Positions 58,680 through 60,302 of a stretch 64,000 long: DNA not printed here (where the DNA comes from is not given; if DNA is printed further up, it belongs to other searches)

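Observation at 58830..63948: Phosphonate cassette predicted to install 2-hydroxyethylphosphonate on a surface glycan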

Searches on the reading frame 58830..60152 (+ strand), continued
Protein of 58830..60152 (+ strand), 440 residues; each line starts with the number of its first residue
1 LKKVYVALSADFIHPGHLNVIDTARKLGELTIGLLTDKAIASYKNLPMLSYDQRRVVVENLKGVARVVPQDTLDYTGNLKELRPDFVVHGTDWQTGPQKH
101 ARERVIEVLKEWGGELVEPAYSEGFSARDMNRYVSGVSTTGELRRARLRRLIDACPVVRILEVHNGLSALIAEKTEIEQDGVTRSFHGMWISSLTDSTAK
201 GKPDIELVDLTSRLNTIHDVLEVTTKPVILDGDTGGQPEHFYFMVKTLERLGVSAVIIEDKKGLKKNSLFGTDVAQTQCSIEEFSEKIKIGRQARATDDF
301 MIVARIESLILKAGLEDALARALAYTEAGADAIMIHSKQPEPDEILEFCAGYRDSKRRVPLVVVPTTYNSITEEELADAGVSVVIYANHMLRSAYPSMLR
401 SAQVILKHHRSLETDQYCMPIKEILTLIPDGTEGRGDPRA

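Call 14: search_protein_families(library=ncbifam, proteins=[L001:14332-15129:+, L001:15044-15436:+, L001:15476-16945:+, L001:17026-17784:+, L001:17705-18370:+, L001:18367-18804:+, L001:18930-19913:+, L001:20481-20924:+, L001:20042-20383:-], max_evalue=0.001)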
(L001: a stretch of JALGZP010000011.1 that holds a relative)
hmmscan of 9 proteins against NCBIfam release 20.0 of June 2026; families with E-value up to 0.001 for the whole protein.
L001:14332-15129:+ (265 aa): 1 family
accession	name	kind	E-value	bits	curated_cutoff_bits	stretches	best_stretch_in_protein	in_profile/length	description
NF045866.1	GGPL_Ptran_Mf1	equivalog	2.3e-13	50.8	225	1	75-125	3-53/240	diacylglycerol cholinephosphotransferase Mf1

L001:15044-15436:+ (130 aa): 0 families

L001:15476-16945:+ (489 aa): 3 families
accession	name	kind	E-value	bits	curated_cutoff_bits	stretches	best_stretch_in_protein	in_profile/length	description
NF050818.1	PolSacchBiosHfsF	equivalog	5.8e-15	55.3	700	1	22-430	14-416/468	polysaccharide biosynthesis protein HfsF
NF011679.0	PRK15099.1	equivalog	5.5e-08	32.5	325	1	25-420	14-411/416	lipid III flippase WzxE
TIGR00797.1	matE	subfamily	0.00045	19.2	147.4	1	304-415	82-189/396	MATE family efflux transporter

L001:17026-17784:+ (252 aa): 3 families
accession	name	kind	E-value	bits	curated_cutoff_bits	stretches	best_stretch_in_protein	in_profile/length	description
TIGR01909.1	C_GCAxxG_C_C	subfamily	7.5e-14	51.8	47.4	2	152-246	19-109/120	C-GCAxxG-C-C family (seleno)protein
NF045669.1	DVU1555_fam_CGA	exception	1e-10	41.5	103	1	159-229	38-114/140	DVU_1555 family C-GCAxxG-C-C protein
NF045501.1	HUGP_GUXX-star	exception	5.8e-05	22.7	325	0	19-90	47-122/236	HUGP/GUXX-star fusion selenoprotein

L001:17705-18370:+ (221 aa): 0 families

L001:18367-18804:+ (145 aa): 0 families

L001:18930-19913:+ (327 aa): 25 families
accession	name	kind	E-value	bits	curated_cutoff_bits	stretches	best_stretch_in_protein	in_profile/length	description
TIGR02824.1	quinone_pig3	subfamily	5.7e-45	153.7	296.8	2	1-241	1-232/325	putative NAD(P)H quinone oxidoreductase, PIG3 family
NF010344.0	PRK13771.1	subfamily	1.6e-30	106.2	349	2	105-321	113-333/334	putative alcohol dehydrogenase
TIGR02817.1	adh_fam_1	subfamily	1.6e-28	100.1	284.05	1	14-209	16-204/336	zinc-binding alcohol dehydrogenase family protein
TIGR01751.1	crot-CoA-red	equivalog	5.7e-26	91.1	378.55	1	92-220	127-253/398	crotonyl-CoA carboxylase/reductase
NF041172.1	AcrlCoa_red_Thmprot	equivalog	1.8e-25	89.6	500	1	106-320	114-333/334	acryloyl-CoA reductase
NF008024.0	PRK10754.1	subfamily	1.9e-23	83.1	348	1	3-243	4-235/327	NADPH:quinone reductase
TIGR02823.1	oxido_YhdH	subfamily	1.8e-20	73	297.25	1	71-242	58-237/324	acrylyl-CoA reductase family protein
NF003808.0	PRK05396.1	equivalog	2.1e-18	66.3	380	2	103-219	114-228/341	L-threonine 3-dehydrogenase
NF041097.1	keto_inos_dh_IolM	equivalog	1.3e-17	63.5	450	2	102-222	145-272/389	scyllo-inosose 3-dehydrogenase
NF041183.1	Pks2_ls1_myc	equivalog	3.5e-16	57.3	2400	1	11-213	1416-1603/2086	sulfolipid-1 biosynthesis phthioceranic/hydroxyphthioceranic acid synthase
TIGR00692.1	tdh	equivalog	1e-14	54.4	458.35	1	103-213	112-220/340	L-threonine 3-dehydrogenase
NF051456.1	acrylyl_AcuI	equivalog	2.8e-14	52.6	440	1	70-226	58-221/325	acrylyl-CoA reductase (NADPH)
NF006940.0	PRK09422.1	equivalog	4.9e-13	48.8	344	1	103-249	110-262/338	alcohol dehydrogenase AdhP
TIGR01202.1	bchC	equivalog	1.5e-12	47.2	291.25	1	12-305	10-293/308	chlorophyll synthesis pathway protein BchC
NF047908.1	AldhRedAhr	equivalog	1.2e-11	44.1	470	1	126-319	137-333/335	NADPH-dependent aldehyde reductase Ahr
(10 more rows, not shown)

L001:20481-20924:+ (147 aa): 0 families

L001:20042-20383:- (113 aa): 0 families

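Call 23: search_solved_structures(query=window:58830-60152:+, max_evalue=0.00001, show_alignments=1)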
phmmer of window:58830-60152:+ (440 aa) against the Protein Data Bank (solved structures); distinct sequences matched with E-value up to 0.00001: 21.
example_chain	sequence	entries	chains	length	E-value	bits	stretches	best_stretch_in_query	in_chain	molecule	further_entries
5x3d_A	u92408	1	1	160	2.2e-54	188.1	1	4-132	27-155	Phosphoenolpyruvate phosphomutase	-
5unc_A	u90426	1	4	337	3.2e-46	161.2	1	145-426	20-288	PHOSPHOENOLPYRUVATE PHOSPHOMUTASE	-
2dua_A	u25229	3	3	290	2.2e-42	148.6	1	148-429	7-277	Phosphonopyruvate hydrolase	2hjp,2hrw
1m1b_A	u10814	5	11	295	2.6e-40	141.8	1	144-430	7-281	PHOSPHOENOLPYRUVATE PHOSPHOMUTASE | PROTEIN (PHOSPHOENOLPYRUVATE MUTASE)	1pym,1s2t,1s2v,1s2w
1s2u_A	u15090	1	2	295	2.9e-39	138.3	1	144-430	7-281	Phosphoenolpyruvate phosphomutase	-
4iqd_A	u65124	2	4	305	3.3e-16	62.4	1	137-395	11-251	Carboxyvinyl-carboxyphosphonate phosphorylmutase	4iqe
6t4v_C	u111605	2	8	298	7.7e-15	57.9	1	198-398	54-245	2-methylisocitrate lyase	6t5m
1zlp_A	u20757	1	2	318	2.4e-14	56.3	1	143-385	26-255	petal death protein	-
1o5q_A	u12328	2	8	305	1.9e-13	53.3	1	199-406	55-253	Probable methylisocitrate lyase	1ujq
1xg3_A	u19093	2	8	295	6.3e-13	51.6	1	199-404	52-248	Probable methylisocitrate lyase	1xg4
1mum_A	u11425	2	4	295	1.6e-12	50.2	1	199-404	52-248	2-methylisocitrate lyase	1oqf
9hra_A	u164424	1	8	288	1.9e-12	50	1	186-408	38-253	2-methylisocitrate lyase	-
9hgk_A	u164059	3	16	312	2.3e-12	49.7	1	186-408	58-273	2-methylisocitrate lyase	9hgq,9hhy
3elb_A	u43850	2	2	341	3.1e-12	49.3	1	10-94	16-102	Ethanolamine-phosphate cytidylyltransferase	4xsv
9hgo_A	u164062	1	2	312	5.9e-12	48.4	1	186-408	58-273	2-methylisocitrate lyase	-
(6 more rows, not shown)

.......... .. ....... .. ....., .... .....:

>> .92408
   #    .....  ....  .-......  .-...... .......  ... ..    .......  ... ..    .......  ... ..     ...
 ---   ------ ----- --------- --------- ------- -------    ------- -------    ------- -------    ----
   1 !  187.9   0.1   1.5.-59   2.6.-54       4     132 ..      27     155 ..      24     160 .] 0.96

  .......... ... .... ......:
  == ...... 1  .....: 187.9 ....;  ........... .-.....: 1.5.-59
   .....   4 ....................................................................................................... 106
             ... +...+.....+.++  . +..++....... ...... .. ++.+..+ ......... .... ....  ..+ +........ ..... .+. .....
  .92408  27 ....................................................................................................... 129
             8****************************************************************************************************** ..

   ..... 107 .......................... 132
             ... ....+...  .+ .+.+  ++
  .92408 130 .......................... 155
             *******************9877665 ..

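Call 32: find_encoding_contigs(protein=P0003, flank=10000, max_places=2)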
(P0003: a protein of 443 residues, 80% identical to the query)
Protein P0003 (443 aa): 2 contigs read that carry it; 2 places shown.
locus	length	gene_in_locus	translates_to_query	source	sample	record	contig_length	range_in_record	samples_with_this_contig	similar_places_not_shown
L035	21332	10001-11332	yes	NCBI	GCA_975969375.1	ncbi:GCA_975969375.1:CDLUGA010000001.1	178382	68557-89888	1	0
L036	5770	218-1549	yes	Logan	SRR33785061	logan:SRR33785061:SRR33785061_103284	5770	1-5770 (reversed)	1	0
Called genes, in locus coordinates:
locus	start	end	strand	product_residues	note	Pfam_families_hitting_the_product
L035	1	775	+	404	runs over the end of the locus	PF13439:Glyco_transf_4, PF13579:Glyco_trans_4_4, PF00534:Glycos_transf_1, PF13692:Glyco_trans_1_4, PF13524:Glyco_trans_1_2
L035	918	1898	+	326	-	-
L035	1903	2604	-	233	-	PF13641:Glyco_tranf_2_3 (weak), PF00535:Glycos_transf_2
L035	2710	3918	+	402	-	PF01522:Polysacc_deac_1, PF10096:DUF2334 (faint)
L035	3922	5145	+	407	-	PF13439:Glyco_transf_4, PF13579:Glyco_trans_4_4, PF00534:Glycos_transf_1, PF13692:Glyco_trans_1_4, PF13524:Glyco_trans_1_2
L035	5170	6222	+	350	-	PF02388:FemAB (faint), PF13480:Acetyltransf_6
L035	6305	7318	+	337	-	PF01087:GalP_UDP_transf, PF01230:HIT (faint), PF16285:DUF4931_N, PF16268:DUF4921, PF02744:GalP_UDP_tr_C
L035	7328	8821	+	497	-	PF08323:Glyco_transf_5, PF13579:Glyco_trans_4_4, PF13439:Glyco_transf_4, PF00534:Glycos_transf_1, PF13692:Glyco_trans_1_4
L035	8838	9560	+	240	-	PF00535:Glycos_transf_2, PF10111:Glyco_tranf_2_2, PF13641:Glyco_tranf_2_3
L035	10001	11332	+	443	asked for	PF01467:CTP_transf_like, PF13714:PEP_mutase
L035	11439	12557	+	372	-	PF02776:TPP_enzyme_N, PF02775:TPP_enzyme_C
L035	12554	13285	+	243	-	PF00483:NTP_transferase (weak), PF12804:NTP_transf_3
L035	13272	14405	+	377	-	PF00465:Fe-ADH, PF13685:Fe-ADH_2, PF25137:ADH_Fe_C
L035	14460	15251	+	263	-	PF04991:LicD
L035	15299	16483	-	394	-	PF01522:Polysacc_deac_1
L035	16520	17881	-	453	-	PF27533:CapK_C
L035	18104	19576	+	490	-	PF01943:Polysacc_synt, PF13440:Polysacc_synt_3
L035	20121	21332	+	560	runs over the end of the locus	PF05960:DUF885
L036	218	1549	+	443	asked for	PF01467:CTP_transf_like, PF13714:PEP_mutase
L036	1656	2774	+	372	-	PF02776:TPP_enzyme_N, PF02775:TPP_enzyme_C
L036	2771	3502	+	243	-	PF00483:NTP_transferase (weak), PF12804:NTP_transf_3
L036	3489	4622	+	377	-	PF00465:Fe-ADH, PF13685:Fe-ADH_2, PF25137:ADH_Fe_C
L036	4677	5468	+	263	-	PF04991:LicD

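Call 33: find_encoding_contigs(protein=P0002, flank=10000, max_places=2)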
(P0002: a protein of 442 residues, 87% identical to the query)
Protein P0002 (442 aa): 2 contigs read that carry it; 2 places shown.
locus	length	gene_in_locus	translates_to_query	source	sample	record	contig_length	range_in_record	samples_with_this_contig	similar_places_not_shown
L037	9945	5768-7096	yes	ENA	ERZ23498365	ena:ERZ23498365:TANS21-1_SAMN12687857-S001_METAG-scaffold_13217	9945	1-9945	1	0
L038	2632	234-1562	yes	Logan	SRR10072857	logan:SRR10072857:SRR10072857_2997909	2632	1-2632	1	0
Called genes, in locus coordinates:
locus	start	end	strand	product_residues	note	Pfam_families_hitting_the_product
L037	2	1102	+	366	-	?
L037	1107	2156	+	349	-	PF02388:FemAB (weak), PF13480:Acetyltransf_6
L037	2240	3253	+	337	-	PF01087:GalP_UDP_transf, PF01230:HIT (faint), PF16285:DUF4931_N, PF16268:DUF4921, PF02744:GalP_UDP_tr_C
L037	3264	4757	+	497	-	PF08323:Glyco_transf_5, PF20706:GT4-conflict (faint), PF13439:Glyco_transf_4 (faint), PF13579:Glyco_trans_4_4 (faint), PF00534:Glycos_transf_1, PF13692:Glyco_trans_1_4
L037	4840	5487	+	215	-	PF00535:Glycos_transf_2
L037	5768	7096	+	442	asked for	PF01467:CTP_transf_like, PF13714:PEP_mutase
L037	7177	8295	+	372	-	PF02776:TPP_enzyme_N, PF02775:TPP_enzyme_C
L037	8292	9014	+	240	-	PF00483:NTP_transferase, PF12804:NTP_transf_3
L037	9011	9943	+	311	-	?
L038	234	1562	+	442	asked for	PF01467:CTP_transf_like, PF13714:PEP_mutase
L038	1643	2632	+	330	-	?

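Call 38: search_protein_families(library=pfam, proteins=[L016:13218-14333:+, L022:10373-12202:+, L013:4359-5426:+, L005:5427-6893:+, L005:7001-7738:+, L007:7495-8979:+, L007:8998-10326:+, L008:13511-14767:+, L008:14764-17412:+, L018:6819-8624:+], max_evalue=0.001)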
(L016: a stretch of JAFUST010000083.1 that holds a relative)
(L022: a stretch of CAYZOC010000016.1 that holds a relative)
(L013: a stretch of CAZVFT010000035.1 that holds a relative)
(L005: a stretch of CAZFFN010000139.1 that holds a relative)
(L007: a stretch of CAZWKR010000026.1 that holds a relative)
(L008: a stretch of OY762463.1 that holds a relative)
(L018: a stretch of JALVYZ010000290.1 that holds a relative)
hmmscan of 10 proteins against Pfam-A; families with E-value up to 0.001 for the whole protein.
L016:13218-14333:+ (371 aa): 3 families
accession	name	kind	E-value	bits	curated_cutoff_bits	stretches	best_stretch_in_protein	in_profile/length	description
PF00266.25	Aminotran_5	-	4.7e-28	98.6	21.5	1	32-307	36-316/371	Aminotransferase class-V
PF01212.27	Beta_elim_lyase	-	5.1e-07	29.7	27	1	58-219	46-221/288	Beta-eliminating lyase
PF01053.26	Cys_Met_Meta_PP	-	0.0002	20.5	27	1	62-196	70-198/381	Cys/Met metabolism PLP-dependent enzyme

L022:10373-12202:+ (609 aa): 5 families
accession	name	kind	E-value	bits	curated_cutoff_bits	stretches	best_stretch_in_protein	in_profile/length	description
PF00465.25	Fe-ADH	-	4.7e-33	114.6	31.3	1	245-401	4-168/168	Iron-containing alcohol dehydrogenase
PF25137.1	ADH_Fe_C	-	3e-19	69.9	27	1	414-603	3-193/194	Fe-containing alcohol dehydrogenase family, C-terminal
PF00483.29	NTP_transferase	-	9.5e-10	38.9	21.2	1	3-140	1-145/245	Nucleotidyl transferase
PF12804.13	NTP_transf_3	-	3.4e-09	37.5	27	1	6-125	3-115/160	MobA-like NTP transferase domain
PF13685.12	Fe-ADH_2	-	8.5e-06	26.3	28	1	256-335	11-93/149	Iron-containing alcohol dehydrogenase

L013:4359-5426:+ (355 aa): 2 families
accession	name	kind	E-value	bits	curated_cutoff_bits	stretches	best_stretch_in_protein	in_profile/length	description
PF04464.20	Glyphos_transf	-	1.2e-25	90.7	22.1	1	129-321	159-366/367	CDP-Glycerol:Poly(glycerophosphate) glycerophosphotransferase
PF02350.25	Epimerase_2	-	2.1e-08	33.8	30.6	1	112-321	129-347/347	UDP-N-acetylglucosamine 2-epimerase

L005:5427-6893:+ (488 aa): 0 families

L005:7001-7738:+ (245 aa): 4 families
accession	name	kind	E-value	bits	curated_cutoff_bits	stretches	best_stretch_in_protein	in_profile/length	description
PF00483.29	NTP_transferase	-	9.5e-49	166.6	21.2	1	2-238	1-242/245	Nucleotidyl transferase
PF12804.13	NTP_transf_3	-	2.8e-12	47.5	27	1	3-135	1-123/160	MobA-like NTP transferase domain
PF00535.33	Glycos_transf_2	-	5.5e-06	26.8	23.3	1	71-148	52-128/168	Glycosyl transferase family 2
PF01128.25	IspD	-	3.4e-05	24.1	27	1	4-141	4-134/221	2-C-methyl-D-erythritol 4-phosphate cytidylyltransferase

L007:7495-8979:+ (494 aa): 3 families
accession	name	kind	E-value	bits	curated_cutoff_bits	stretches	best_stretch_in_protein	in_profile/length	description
PF05048.19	NosD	-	3.5e-07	30.3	23.6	1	247-372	55-176/212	Periplasmic copper-binding protein (NosD)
PF14686.12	fn3_3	-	4.8e-05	23.5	24.4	1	94-136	30-73/75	Polysaccharide lyase family 4, domain II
PF13620.12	CarboxypepD_reg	-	5.1e-05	24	32.3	1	89-136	28-75/82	Carboxypeptidase regulatory-like domain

L007:8998-10326:+ (442 aa): 1 family
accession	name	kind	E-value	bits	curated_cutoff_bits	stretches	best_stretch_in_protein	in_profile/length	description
PF04932.20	Wzy_C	-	0.00087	19.5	31.7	1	214-286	1-73/149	O-Antigen ligase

L008:13511-14767:+ (418 aa): 0 families

L008:14764-17412:+ (882 aa): 1 family
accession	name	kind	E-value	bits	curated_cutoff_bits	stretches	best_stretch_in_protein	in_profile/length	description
PF02096.25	60KD_IMP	-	1.4e-20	74.4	35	1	26-203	1-155/163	60Kd inner membrane protein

L018:6819-8624:+ (601 aa): 3 families
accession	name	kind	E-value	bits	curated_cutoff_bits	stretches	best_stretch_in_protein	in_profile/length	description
PF00266.25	Aminotran_5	-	6.7e-25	88.3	21.5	1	270-550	37-323/371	Aminotransferase class-V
PF12804.13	NTP_transf_3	-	1.4e-09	38.8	27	1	4-124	1-119/160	MobA-like NTP transferase domain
PF00483.29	NTP_transferase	-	1.6e-07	31.6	21.2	1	4-116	2-121/245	Nucleotidyl transferase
